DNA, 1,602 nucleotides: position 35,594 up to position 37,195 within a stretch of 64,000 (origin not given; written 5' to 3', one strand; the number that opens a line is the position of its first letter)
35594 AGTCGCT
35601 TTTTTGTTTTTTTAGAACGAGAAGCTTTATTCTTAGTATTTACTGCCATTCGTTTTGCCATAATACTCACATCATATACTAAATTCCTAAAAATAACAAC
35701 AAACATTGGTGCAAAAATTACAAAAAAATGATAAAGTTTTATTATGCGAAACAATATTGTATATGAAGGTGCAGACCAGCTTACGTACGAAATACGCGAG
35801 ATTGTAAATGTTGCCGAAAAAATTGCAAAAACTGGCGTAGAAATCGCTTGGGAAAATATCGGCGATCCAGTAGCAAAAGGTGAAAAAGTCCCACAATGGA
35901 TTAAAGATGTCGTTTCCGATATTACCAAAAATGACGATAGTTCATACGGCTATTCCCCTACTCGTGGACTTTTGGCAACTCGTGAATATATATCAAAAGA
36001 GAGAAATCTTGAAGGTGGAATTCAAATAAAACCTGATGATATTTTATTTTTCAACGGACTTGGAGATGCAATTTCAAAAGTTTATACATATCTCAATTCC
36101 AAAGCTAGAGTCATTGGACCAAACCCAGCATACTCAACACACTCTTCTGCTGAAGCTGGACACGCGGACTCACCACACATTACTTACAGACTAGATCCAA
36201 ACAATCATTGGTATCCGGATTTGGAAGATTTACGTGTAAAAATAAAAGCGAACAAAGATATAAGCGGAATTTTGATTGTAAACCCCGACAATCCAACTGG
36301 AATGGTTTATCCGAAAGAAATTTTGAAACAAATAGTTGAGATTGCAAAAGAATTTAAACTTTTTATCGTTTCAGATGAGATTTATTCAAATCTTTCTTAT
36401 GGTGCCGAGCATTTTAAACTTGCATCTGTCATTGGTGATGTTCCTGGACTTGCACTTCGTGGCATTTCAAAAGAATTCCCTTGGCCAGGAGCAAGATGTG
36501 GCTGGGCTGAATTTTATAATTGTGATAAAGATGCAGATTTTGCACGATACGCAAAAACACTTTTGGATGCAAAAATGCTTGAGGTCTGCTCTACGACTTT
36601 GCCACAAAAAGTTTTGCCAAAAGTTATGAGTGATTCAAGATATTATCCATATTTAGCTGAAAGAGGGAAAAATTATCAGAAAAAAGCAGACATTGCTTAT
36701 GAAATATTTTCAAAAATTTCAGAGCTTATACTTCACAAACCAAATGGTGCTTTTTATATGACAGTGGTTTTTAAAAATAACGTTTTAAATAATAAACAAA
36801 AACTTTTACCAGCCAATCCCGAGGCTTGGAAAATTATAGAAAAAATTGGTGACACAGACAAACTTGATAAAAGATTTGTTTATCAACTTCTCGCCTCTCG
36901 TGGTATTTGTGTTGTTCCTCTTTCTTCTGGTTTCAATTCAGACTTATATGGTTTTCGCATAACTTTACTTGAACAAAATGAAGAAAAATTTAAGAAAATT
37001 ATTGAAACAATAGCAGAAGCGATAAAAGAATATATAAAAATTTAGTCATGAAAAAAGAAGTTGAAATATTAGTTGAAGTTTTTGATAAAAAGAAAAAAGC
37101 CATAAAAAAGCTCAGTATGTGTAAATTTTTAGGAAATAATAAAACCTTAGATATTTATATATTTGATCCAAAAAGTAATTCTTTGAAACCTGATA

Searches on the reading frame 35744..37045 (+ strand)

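Call 29: search_protein_families(library=pfam, proteins=[window:35744-37045:+], max_evalue=0.00001)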
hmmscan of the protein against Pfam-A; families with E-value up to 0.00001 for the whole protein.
window:35744-37045:+ (433 aa): 1 family
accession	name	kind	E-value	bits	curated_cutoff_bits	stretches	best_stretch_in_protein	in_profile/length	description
PF00155.27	Aminotran_1_2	-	2.4e-36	126.1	19.7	1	48-421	18-359/361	Aminotransferase class I and II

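Call 47: search_protein_families(library=ncbifam, proteins=[window:35744-37045:+], max_evalue=0.00001)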
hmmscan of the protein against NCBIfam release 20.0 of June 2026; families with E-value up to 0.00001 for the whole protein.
window:35744-37045:+ (433 aa): 57 families (the best 25 are shown)
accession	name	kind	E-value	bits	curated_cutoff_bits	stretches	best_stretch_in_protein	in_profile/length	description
NF005334.0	PRK06855.1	equivalog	7.5e-201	667.6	443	1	1-432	1-432/434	pyridoxal phosphate-dependent aminotransferase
NF006230.0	PRK08363.1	equivalog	8.6e-54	182.8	534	1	10-341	8-331/398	alanine aminotransferase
TIGR01265.1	tyr_nico_aTase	subfamily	5.7e-44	150.7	292.45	1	14-350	13-346/403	tyrosine/nicotianamine family aminotransferase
NF005744.0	PRK07568.1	subfamily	8.8e-38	130.1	389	1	16-341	14-324/398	pyridoxal phosphate-dependent aminotransferase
TIGR01264.1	tyr_amTase_E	equivalog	2.5e-37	128.7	474.25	1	13-343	12-339/403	tyrosine transaminase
NF041364.1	GntC_guanitoxin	equivalog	1.3e-34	119.6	415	1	48-349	11-305/356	guanitoxin biosynthesis PLP-dependent (S)-gamma-hydroxy-L-arginine cyclodehydratase GntC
NF041091.1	asp_aminotase_Arch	equivalog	1e-31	110.2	550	1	19-425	14-373/376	aspartate aminotransferase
NF005593.0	PRK07324.1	equivalog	5.4e-25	88.2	476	1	94-255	77-234/373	aminotransferase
NF005305.0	PRK06836.1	equivalog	6.3e-25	88.2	376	1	17-341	17-336/396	pyridoxal phosphate-dependent aminotransferase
NF005588.0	PRK07309.1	equivalog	2.9e-22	79.1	576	1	48-341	43-325/391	pyridoxal phosphate-dependent aminotransferase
NF005817.0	PRK07683.1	equivalog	4.8e-21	74.9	575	1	38-342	34-322/387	aminotransferase A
NF006229.0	PRK08361.1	equivalog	5.7e-21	75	624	1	17-342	22-329/391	aspartate aminotransferase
NF006756.0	PRK09276.1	subfamily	7.2e-21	74.5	507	1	15-255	14-251/387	LL-diaminopimelate aminotransferase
NF005601.0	PRK07337.1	equivalog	1.2e-20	74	496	1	14-341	17-327/394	pyridoxal phosphate-dependent aminotransferase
TIGR03540.1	DapC_direct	equivalog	1.3e-20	73.7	593.25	1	17-341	14-325/383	LL-diaminopimelate aminotransferase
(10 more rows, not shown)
